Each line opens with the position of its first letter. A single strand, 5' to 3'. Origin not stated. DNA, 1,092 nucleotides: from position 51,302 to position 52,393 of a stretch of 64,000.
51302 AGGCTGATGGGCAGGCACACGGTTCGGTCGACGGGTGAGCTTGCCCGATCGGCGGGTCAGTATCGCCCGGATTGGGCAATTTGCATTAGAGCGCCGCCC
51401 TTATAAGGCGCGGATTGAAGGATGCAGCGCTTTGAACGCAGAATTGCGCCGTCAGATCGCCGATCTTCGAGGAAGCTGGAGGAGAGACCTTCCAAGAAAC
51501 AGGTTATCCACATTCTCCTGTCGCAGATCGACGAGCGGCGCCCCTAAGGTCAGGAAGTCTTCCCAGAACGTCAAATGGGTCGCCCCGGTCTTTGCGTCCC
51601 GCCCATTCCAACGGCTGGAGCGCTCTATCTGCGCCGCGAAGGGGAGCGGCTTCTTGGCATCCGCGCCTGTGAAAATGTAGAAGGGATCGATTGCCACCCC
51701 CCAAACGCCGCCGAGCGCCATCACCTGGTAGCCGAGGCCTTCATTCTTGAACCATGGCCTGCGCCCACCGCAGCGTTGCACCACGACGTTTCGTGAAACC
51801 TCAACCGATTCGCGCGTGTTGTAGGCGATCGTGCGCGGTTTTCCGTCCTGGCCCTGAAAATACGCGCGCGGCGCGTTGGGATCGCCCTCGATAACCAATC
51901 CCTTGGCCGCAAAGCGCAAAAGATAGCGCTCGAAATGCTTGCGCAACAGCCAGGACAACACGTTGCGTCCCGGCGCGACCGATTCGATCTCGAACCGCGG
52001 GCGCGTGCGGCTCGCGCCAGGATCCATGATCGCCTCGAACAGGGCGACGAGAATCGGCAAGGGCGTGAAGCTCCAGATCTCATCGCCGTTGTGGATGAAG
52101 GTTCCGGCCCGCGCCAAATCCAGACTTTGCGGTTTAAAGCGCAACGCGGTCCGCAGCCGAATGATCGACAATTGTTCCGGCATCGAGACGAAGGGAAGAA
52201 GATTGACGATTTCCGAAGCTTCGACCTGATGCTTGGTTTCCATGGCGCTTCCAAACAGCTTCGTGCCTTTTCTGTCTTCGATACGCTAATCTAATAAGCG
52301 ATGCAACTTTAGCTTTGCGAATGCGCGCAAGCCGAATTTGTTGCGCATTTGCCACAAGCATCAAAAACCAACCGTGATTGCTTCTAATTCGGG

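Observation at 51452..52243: Orphan, effector-less APAZ domain with no Argonaute in the window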

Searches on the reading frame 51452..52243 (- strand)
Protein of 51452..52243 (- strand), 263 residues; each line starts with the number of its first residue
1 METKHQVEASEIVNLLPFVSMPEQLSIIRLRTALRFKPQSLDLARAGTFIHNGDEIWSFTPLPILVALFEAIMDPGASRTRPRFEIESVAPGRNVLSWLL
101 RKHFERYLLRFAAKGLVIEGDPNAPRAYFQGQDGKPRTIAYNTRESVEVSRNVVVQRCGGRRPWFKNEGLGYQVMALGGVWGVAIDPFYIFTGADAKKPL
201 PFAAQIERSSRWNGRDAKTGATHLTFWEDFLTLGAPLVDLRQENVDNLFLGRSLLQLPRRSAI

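Call 3: search_protein_families(library=pfam, proteins=[window:51452-52243:-], max_evalue=1)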
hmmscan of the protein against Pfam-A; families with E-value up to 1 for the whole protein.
window:51452-52243:- (263 aa): 0 families

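Call 4: search_protein_families(library=padloc, proteins=[window:51452-52243:-], max_evalue=1)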
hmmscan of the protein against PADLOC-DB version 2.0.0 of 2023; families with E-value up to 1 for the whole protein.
window:51452-52243:- (263 aa): 4 families
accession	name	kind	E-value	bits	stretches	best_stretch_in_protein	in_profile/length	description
PDLC02402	Aga_SIR2-PNTD1-PNTD2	-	2.8e-15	53.5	1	12-247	586-821/876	Class I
PDLC02418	Aga_SIR2-Kinase-PNTD1-PNTD2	-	2.2e-13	47.3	1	13-234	465-685/756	Class I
PDLC02415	Aga_REase-PNTD1-PNTD2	-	2.8e-09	34.3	1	12-238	159-380/423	Class I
PDLC02398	Aga_REase-PNTD1-PNTD2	-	1.1e-06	26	1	11-243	161-387/429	Class I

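Call 5: search_protein_families(library=ncbifam, proteins=[window:51452-52243:-], max_evalue=1)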
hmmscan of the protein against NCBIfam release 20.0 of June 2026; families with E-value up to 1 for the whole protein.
window:51452-52243:- (263 aa): 0 families

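Call 9: find_homologous_proteins(query=window:51452-52243:-)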
Query window:51452-52243:- (263 aa): 52 proteins with E <= 0.001 among 1593 candidates.
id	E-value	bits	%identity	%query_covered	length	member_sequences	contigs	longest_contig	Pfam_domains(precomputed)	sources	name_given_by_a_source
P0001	5.7e-174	595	100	100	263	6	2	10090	-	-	-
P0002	3.5e-157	539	89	100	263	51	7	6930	-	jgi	jgi:hypothetical protein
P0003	1.8e-147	508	84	100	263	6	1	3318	-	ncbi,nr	ncbi:MAG: hypothetical protein JOY97_10885 [Hyphomicrobiales bacterium]|nr:hypothetical protein [Hyp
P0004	2.5e-147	507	84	100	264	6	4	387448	-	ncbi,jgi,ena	jgi:hypothetical protein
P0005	2.8e-142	491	81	100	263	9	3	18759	-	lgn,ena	-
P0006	6.3e-132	457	79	100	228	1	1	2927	-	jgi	jgi:hypothetical protein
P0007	4.8e-130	451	74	100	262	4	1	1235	-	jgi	jgi:hypothetical protein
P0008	6.3e-126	437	71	100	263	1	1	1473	-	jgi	jgi:hypothetical protein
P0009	1.0e-125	436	72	100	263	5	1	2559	-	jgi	jgi:hypothetical protein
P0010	1.3e-124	433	72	100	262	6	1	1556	-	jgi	jgi:hypothetical protein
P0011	9.8e-124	430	70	100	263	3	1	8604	-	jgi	jgi:hypothetical protein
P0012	2.1e-122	425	71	100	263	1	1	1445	-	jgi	jgi:hypothetical protein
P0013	1.5e-121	423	69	100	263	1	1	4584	-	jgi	jgi:hypothetical protein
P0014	7.6e-120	417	69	100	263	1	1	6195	-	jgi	jgi:hypothetical protein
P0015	1.2e-111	390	65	100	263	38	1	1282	-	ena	-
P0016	3.9e-109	382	65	98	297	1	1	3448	-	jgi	jgi:hypothetical protein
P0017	2.4e-107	376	65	98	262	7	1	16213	-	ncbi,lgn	-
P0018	1.3e-105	370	63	99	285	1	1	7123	-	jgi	jgi:hypothetical protein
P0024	6.1e-98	345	60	98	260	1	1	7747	-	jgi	jgi:hypothetical protein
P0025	4.1e-95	336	59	97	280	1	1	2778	-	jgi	jgi:hypothetical protein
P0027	9.5e-93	328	59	99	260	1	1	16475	-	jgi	jgi:hypothetical protein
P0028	1.4e-87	311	55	98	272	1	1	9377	-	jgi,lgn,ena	-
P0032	3.6e-84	300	54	94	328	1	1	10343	-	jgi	jgi:hypothetical protein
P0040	5.7e-59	218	43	94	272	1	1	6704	-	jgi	jgi:hypothetical protein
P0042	1.1e-57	213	46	91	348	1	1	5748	-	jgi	jgi:hypothetical protein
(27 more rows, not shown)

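Call 10: find_encoding_contigs(protein=P0004, flank=8000, max_places=4)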
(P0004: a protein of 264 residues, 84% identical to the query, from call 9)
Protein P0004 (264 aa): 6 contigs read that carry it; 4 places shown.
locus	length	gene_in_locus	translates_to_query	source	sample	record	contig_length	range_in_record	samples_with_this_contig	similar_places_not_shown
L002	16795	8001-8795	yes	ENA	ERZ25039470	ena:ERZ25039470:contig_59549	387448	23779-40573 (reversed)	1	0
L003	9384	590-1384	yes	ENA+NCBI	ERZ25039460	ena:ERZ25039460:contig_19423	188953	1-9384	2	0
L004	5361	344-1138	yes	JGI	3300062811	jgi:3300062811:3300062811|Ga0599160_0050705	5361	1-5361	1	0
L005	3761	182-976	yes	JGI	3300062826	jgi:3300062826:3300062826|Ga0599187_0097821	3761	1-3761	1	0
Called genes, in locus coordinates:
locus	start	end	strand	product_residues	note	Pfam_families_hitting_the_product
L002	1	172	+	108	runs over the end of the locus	PF08352:oligo_HPY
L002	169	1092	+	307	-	PF00005:ABC_tran, PF08352:oligo_HPY (weak)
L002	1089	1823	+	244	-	-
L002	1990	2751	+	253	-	PF01609:DDE_Tnp_1 (weak)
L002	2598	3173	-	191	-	PF01035:DNA_binding_1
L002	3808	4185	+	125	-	-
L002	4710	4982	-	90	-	-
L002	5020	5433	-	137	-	-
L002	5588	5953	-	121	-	-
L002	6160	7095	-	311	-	PF02530:Porin_2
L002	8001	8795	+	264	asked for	-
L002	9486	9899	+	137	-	PF05066:HARE-HTH (weak)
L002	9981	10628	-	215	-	PF09923:DUF2155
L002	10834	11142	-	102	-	PF07883:Cupin_2 (weak)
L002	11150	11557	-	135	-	PF05071:NDUFA12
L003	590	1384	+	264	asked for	-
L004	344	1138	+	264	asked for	-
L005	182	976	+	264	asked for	-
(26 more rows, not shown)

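Call 11: find_encoding_contigs(protein=P0017, flank=8000, max_places=3)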
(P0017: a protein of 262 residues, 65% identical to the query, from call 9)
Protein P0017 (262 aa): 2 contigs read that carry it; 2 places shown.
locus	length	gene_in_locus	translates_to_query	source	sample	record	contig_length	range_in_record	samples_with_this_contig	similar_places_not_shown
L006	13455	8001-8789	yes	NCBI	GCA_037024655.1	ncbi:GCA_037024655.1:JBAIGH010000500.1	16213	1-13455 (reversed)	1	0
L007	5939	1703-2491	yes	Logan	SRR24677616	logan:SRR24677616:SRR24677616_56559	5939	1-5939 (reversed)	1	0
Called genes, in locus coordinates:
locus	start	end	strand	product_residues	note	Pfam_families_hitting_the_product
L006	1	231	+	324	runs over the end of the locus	PF07549:Sec_GG, PF02355:SecD_SecF_C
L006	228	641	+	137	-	PF04430:DUF498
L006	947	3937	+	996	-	PF02463:SMC_N (faint), PF13304:AAA_21 (faint), PF13555:AAA_29 (faint), PF17760:UvrA_inter, PF17755:UvrA_DNA-bind, PF00005:ABC_tran (weak)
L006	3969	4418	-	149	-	PF13473:Cupredoxin_1 (faint)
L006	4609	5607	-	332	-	PF00248:Aldo_ket_red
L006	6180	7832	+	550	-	PF02530:Porin_2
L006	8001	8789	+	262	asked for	-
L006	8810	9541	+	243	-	PF04542:Sigma70_r2, PF08281:Sigma70_r4_2, PF04545:Sigma70_r4 (weak)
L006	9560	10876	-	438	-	PF01134:GIDA (faint), PF01266:DAO (weak), PF01494:FAD_binding_3 (faint), PF03486:HI0933_like (faint), PF07992:Pyr_redox_2, PF13450:NAD_binding_8 (weak), PF00070:Pyr_redox, PF22366:NDH2_C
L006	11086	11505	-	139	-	-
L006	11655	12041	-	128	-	-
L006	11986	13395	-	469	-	-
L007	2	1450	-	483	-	?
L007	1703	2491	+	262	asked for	-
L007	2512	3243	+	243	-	PF04542:Sigma70_r2, PF08281:Sigma70_r4_2, PF04545:Sigma70_r4 (weak)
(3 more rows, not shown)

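Call 12: find_encoding_contigs(protein=P0027, flank=8000, max_places=3)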
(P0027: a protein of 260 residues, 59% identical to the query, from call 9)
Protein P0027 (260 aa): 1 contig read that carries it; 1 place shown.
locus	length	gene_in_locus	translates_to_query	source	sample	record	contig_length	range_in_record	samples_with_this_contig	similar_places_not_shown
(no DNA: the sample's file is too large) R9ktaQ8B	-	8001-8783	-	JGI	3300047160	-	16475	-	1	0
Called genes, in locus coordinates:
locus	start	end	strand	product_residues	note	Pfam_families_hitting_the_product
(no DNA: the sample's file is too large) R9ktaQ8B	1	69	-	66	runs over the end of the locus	-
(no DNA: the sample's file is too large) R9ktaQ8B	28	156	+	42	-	-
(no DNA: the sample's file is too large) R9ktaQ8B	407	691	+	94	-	-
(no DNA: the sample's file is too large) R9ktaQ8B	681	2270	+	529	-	-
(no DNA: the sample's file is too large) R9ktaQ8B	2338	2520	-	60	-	-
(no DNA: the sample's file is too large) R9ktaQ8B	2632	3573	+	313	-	PF00126:HTH_1, PF03466:LysR_substrate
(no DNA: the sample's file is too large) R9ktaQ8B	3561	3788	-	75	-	PF01361:Tautomerase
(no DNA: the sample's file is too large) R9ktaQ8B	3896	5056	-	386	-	PF07690:MFS_1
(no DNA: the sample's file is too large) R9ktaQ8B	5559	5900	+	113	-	-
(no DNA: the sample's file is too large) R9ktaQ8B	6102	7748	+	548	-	PF02530:Porin_2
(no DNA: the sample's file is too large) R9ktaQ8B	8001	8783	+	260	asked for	-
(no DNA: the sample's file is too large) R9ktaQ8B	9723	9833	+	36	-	-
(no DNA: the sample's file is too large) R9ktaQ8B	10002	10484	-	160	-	?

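Call 13: search_solved_structures(query=window:51452-52243:-, max_evalue=10, show_alignments=2)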
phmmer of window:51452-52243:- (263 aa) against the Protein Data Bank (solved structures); distinct sequences matched with E-value up to 10: 6.
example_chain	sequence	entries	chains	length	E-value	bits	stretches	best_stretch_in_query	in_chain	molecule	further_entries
2ca4_A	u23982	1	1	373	0.029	16.8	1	105-179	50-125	SULFITE:CYTOCHROME C OXIDOREDUCTASE SUBUNIT A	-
2c9x_A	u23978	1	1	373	0.19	14.1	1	105-179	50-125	SULFITE:CYTOCHROME C OXIDOREDUCTASE SUBUNIT A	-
2blf_A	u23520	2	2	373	0.19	14.1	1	105-179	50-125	Sulfite:cytochrome c oxidoreductase subunit A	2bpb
2ca3_A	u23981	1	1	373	0.96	11.8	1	107-179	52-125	SULFITE:CYTOCHROME C OXIDOREDUCTASE SUBUNIT A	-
7spo_C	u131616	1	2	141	1.2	11.5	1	135-182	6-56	VNAR 3B4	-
3mg9_A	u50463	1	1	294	1.3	11.4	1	135-197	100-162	TEG12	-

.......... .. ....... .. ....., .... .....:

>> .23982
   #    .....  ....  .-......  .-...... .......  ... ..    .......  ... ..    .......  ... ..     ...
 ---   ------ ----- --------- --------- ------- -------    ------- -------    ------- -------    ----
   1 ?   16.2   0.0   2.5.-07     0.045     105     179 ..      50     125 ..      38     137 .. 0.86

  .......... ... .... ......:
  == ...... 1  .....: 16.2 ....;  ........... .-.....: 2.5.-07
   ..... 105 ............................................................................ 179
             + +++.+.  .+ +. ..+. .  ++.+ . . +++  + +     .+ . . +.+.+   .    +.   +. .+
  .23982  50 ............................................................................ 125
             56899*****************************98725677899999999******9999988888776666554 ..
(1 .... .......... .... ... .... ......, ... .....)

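Call 19: search_solved_structures(query=A2, max_evalue=10, show_alignments=3)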
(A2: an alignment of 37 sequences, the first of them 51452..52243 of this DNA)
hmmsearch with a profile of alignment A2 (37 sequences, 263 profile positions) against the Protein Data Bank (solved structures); distinct sequences matched with E-value up to 10: 2.
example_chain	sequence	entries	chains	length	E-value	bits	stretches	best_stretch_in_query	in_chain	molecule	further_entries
9om4_A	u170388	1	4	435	2.5e-08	36.6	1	48-239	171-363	HNH endonuclease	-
2kg5_A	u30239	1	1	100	1.5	11.1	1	80-120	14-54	Arf-GAP, Rho-GAP domain, ANK repeat and PH domain-containing protein 3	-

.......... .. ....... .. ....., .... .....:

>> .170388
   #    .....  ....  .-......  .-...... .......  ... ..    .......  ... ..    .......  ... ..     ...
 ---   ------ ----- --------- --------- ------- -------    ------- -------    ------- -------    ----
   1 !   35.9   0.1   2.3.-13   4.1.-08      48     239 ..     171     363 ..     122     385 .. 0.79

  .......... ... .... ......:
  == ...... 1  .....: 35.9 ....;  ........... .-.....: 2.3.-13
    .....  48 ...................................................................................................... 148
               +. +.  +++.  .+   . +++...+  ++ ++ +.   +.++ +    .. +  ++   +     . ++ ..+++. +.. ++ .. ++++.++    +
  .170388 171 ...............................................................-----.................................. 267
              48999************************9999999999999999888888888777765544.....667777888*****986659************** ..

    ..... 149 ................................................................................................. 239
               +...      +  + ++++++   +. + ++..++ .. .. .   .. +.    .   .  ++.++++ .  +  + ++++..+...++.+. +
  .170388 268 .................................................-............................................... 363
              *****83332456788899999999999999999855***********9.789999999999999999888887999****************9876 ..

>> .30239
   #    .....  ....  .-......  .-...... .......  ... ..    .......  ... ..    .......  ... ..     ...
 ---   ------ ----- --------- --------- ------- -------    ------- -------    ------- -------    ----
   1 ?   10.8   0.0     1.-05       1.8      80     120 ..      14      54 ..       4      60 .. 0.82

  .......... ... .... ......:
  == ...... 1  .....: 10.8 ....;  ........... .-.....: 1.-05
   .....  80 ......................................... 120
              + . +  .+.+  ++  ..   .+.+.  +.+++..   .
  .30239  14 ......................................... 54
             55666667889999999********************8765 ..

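Call 24: find_encoding_contigs(protein=P0042, flank=8000, max_places=3)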
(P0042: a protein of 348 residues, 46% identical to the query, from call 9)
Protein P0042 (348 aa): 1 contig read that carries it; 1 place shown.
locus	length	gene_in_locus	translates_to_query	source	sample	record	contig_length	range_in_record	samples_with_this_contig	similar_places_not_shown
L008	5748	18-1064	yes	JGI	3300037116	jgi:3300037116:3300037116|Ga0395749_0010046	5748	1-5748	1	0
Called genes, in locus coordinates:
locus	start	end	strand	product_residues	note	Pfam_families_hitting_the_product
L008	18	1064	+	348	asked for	-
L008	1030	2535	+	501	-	-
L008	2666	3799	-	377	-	PF09994:T6SS_Tle1-like_cat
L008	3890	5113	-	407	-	-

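Call 25: find_encoding_contigs(protein=P0040, flank=8000, max_places=3)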
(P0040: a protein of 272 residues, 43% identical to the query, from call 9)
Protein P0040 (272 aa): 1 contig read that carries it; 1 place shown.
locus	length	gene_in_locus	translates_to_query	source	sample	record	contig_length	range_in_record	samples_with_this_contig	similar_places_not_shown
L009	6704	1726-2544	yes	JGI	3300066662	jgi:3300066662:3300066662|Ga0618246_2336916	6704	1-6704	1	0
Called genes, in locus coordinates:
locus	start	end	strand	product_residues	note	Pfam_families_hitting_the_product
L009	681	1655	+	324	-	-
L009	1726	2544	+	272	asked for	-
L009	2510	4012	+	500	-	-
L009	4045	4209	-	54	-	-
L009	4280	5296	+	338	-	PF13565:HTH_32 (weak), PF13276:HTH_21 (faint), PF13683:rve_3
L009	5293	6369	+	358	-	PF00174:Oxidored_molyb, PF03404:Mo-co_dimer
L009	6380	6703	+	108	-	?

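Call 26: search_protein_families(library=padloc, proteins=[L008:1030-2535:+, L009:2510-4012:+, L009:681-1655:+, L008:18-1064:+], max_evalue=0.01)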
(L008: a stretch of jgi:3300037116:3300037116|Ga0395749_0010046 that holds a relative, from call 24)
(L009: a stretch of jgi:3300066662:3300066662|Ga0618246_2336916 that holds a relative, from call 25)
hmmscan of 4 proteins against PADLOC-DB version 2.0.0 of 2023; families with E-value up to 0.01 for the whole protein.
L008:1030-2535:+ (501 aa): 18 families
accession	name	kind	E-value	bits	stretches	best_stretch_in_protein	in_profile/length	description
PDLC02376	pAgo_I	-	4.8e-131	436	1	5-501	1-455/455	Class I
PDLC02436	pAgo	-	3.7e-105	350.4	1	9-499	9-458/460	-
PDLC02378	pAgo_I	-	6.3e-67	224.5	1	6-499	3-491/493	Class I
PDLC02392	pAgo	-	3.9e-49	165.4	1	221-491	62-335/346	-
PDLC02377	pAgo_I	-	8.5e-45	151.3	2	213-499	164-453/457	Class I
PDLC02384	pAgo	-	1.2e-33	114.5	1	193-491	717-1023/1030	-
PDLC02420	Aga_SIR2-PNTD1-PNTD2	-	2.6e-27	93.5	1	247-484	741-993/1010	Class I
PDLC02428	PprPIWI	-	2.5e-19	67.5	1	184-485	389-650/666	-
PDLC02397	pAgo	-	2e-14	51.4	1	211-485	314-564/578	-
PDLC02394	pAgo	-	4.4e-11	39.3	1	253-487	864-1101/1121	-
PDLC02388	pAgo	-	1.1e-08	31.8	1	225-481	455-696/716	-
PDLC02389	pAgo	-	4.2e-07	26.8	1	252-484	499-718/733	-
PDLC02387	pAgo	-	2.9e-05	20.6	1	315-482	492-651/672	-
PDLC02386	pAgo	-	0.00011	18.8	1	209-359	427-561/697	-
PDLC02381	pAgo_II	-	0.00012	18.7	1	211-290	330-403/617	Class II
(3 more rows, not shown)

L009:2510-4012:+ (500 aa): 15 families
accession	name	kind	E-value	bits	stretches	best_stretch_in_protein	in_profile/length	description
PDLC02376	pAgo_I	-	2e-136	453.7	1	5-500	1-455/455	Class I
PDLC02436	pAgo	-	2.4e-102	341.2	1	9-499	9-459/460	-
PDLC02378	pAgo_I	-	1.8e-71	239.4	1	6-500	3-493/493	Class I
PDLC02392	pAgo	-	1.1e-51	173.8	1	216-500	58-346/346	-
PDLC02377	pAgo_I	-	6.7e-39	131.9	2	210-500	162-457/457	Class I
PDLC02384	pAgo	-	9.9e-31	104.8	1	168-500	695-1030/1030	-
PDLC02420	Aga_SIR2-PNTD1-PNTD2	-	3.8e-26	89.6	1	244-500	739-1010/1010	Class I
PDLC02428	PprPIWI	-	1.4e-14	51.8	1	165-479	371-645/666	-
PDLC02394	pAgo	-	4.2e-12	42.6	1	222-483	841-1098/1121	-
PDLC02397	pAgo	-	3.5e-10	37.4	1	204-483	310-563/578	-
PDLC02388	pAgo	-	0.00014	18.3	1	211-283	444-506/716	-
PDLC02386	pAgo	-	0.00024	17.7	1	208-283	427-495/697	-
PDLC02387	pAgo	-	0.00033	17.2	1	311-479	489-649/672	-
PDLC02396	pAgo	-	0.0037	13.6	0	352-483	538-666/683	-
PDLC02379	pAgo_II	-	0.0053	13.2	0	211-266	422-469/724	Class II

L009:681-1655:+ (324 aa): 6 families
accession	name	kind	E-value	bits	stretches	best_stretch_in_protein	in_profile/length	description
PDLC02402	Aga_SIR2-PNTD1-PNTD2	-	6.2e-58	194.6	1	1-319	224-548/876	Class I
PDLC02418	Aga_SIR2-Kinase-PNTD1-PNTD2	-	5.1e-45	151.9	2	1-173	84-259/756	Class I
PDLC02394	pAgo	-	1.6e-07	27.5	1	94-260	186-360/1121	-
PDLC02419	Aga_SIR2-PNTD1-PNTD2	-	1.4e-05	22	1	14-59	231-279/558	Class I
PDLC02401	Aga_SIR2-PNTD1-PNTD2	-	3.4e-05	20.9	1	14-60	204-253/524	Class I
PDLC02420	Aga_SIR2-PNTD1-PNTD2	-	0.0024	14.1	1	14-59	241-289/1010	Class I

L008:18-1064:+ (348 aa): 8 families
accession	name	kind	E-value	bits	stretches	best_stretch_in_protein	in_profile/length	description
PDLC02402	Aga_SIR2-PNTD1-PNTD2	-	2.8e-37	126.3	1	7-319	510-822/876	Class I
PDLC02418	Aga_SIR2-Kinase-PNTD1-PNTD2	-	3.2e-30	103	1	7-306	388-686/756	Class I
PDLC02415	Aga_REase-PNTD1-PNTD2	-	1.7e-14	51.5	1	158-320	236-387/423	Class I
PDLC02398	Aga_REase-PNTD1-PNTD2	-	4.9e-13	46.9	1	156-306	237-379/429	Class I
PDLC02421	Aga_TIR-PNTD1-PNTD2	-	1.3e-06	25.8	1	78-332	165-416/430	Class I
PDLC02419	Aga_SIR2-PNTD1-PNTD2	-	2.9e-06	24.3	1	75-312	310-533/558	Class I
PDLC02399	Aga_REase-PNTD1-PNTD2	-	5.1e-06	23.7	1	157-305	280-423/463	Class I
PDLC02401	Aga_SIR2-PNTD1-PNTD2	-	7.6e-05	19.7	1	74-306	282-495/524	Class I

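Call 27: search_protein_families(library=pfam, proteins=[L008:1030-2535:+, L009:2510-4012:+, L009:681-1655:+, L008:18-1064:+], max_evalue=0.1)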
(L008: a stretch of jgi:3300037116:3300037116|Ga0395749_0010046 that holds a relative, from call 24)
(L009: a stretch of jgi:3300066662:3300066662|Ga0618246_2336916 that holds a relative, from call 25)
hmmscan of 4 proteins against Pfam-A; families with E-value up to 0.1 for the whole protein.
L008:1030-2535:+ (501 aa): 1 family
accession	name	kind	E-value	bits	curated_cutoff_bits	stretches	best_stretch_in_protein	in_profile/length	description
PF13700.11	DUF4158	-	0.042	14.2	27.4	1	163-208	2-47/165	Domain of unknown function (DUF4158)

L009:2510-4012:+ (500 aa): 0 families

L009:681-1655:+ (324 aa): 1 family
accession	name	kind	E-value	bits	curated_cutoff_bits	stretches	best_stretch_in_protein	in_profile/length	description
PF13749.12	HATPase_c_4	-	0.00036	20.9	26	1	248-312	13-70/89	Putative ATP-dependent DNA helicase recG C-terminal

L008:18-1064:+ (348 aa): 1 family
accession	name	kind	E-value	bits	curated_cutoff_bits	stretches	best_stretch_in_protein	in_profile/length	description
PF13749.12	HATPase_c_4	-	0.0012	19.3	26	1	3-47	35-79/89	Putative ATP-dependent DNA helicase recG C-terminal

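Call 30: predict_structure(alignment_id=A2)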
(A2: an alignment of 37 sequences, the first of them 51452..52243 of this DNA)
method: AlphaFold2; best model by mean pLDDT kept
length: 263 residues; sequences in the alignment: 37
mean_pLDDT: 89.6   pTM: 0.87
mean pLDDT of the five models: 89.6, 89.4, 88.9, 88.3, 88.2
residues with pLDDT >= 90: 201; 70-90: 44; 50-70: 7; < 50: 11
segments of 3 or more residues with pLDDT < 50: 1-10
pLDDT, mean of each block of 10 residues (from residue 1): 33 92 97 92 92 95 95 95 95 94 96 94 90 96 95 87 90 92 95 93 84 75 95 96 92 88 52
secondary structure, 60 per line:
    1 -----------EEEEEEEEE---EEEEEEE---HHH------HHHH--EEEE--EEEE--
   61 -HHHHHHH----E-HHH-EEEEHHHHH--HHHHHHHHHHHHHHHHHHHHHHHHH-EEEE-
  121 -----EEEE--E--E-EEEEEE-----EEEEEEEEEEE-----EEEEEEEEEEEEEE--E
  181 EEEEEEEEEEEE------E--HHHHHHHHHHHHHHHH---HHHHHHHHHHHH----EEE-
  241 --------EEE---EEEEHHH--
elements in order: E12-20 E24-30 H43-46 E49-52 E55-58 H62-68 E79-82 H83-87 H90-114 E116-119 E126-129 E137-142 E148-158 E164-177 E180-192 H202-217 H221-232 E237-239 E249-251 E255-258

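Call 32: search_protein_representatives(alignment_id=A2)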
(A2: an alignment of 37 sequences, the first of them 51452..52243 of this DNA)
Query: 37 sequences, 263 profile positions. Proteins with E-value up to 0.001 (for the whole library): 305; up to 1e-10: 129; up to 1e-30: 57. The best 150 are listed.
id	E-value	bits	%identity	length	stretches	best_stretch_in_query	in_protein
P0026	6.0e-115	399.2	-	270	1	1-257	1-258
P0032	1.3e-101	355.5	-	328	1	8-253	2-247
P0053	1.8e-91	322.3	-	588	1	2-258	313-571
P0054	2.8e-91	321.6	-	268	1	12-258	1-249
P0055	2.4e-88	312.0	-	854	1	2-258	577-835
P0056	1.9e-75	269.7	-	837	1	4-258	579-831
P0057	6.4e-68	245.1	-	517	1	4-258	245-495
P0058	1.0e-66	241.1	-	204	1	73-258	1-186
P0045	3.5e-66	239.4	-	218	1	1-181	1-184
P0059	6.3e-66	238.5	-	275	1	9-260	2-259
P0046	1.0e-64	234.6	-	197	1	108-259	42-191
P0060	5.3e-62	225.7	-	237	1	81-258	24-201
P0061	1.6e-61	224.1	-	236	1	60-238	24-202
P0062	5.5e-54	199.4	-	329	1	8-256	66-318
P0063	1.5e-53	198.0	-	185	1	61-225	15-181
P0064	2.2e-52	194.1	-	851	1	3-260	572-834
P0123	6.6e-19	84.4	-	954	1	10-236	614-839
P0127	2.5e-17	79.2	-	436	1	12-238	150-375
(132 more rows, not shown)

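Call 33: search_protein_families(library=pfam, proteins=[P0055, P0056, P0064, P0053, P0123, P0127], max_evalue=0.01)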
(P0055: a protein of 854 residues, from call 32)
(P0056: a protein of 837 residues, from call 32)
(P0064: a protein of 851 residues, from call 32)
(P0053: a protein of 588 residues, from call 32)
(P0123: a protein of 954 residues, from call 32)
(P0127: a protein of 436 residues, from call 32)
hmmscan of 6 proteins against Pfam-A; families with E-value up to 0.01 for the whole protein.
P0055 (854 aa): 2 families
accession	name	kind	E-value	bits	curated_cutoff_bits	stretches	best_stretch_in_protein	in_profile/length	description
PF13289.12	SIR2_2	-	1.3e-05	25.8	24.5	1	137-260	2-126/141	SIR2-like domain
PF13749.12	HATPase_c_4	-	0.00065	20.1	26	1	481-548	14-74/89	Putative ATP-dependent DNA helicase recG C-terminal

P0056 (837 aa): 2 families
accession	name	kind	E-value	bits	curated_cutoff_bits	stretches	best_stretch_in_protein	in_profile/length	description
PF13289.12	SIR2_2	-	1.7e-06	28.7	24.5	1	137-235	2-100/141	SIR2-like domain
PF13749.12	HATPase_c_4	-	2.1e-05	24.9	26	1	478-561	11-86/89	Putative ATP-dependent DNA helicase recG C-terminal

P0064 (851 aa): 1 family
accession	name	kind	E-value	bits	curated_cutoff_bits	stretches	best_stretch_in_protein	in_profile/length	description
PF13289.12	SIR2_2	-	3.4e-06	27.6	24.5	1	137-239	2-104/141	SIR2-like domain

P0053 (588 aa): 1 family
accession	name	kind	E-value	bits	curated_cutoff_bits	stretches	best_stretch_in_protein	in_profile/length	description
PF13749.12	HATPase_c_4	-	0.00021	21.7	26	1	215-283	12-73/89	Putative ATP-dependent DNA helicase recG C-terminal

P0123 (954 aa): 2 families
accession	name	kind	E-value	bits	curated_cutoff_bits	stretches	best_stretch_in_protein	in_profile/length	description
PF13749.12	HATPase_c_4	-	3e-07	30.8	26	1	495-575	3-74/89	Putative ATP-dependent DNA helicase recG C-terminal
PF13289.12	SIR2_2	-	6.8e-05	23.4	24.5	1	138-254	2-118/141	SIR2-like domain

P0127 (436 aa): 1 family
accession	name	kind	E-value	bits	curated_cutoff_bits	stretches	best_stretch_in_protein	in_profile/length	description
PF13749.12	HATPase_c_4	-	6e-08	33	26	1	31-110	3-74/89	Putative ATP-dependent DNA helicase recG C-terminal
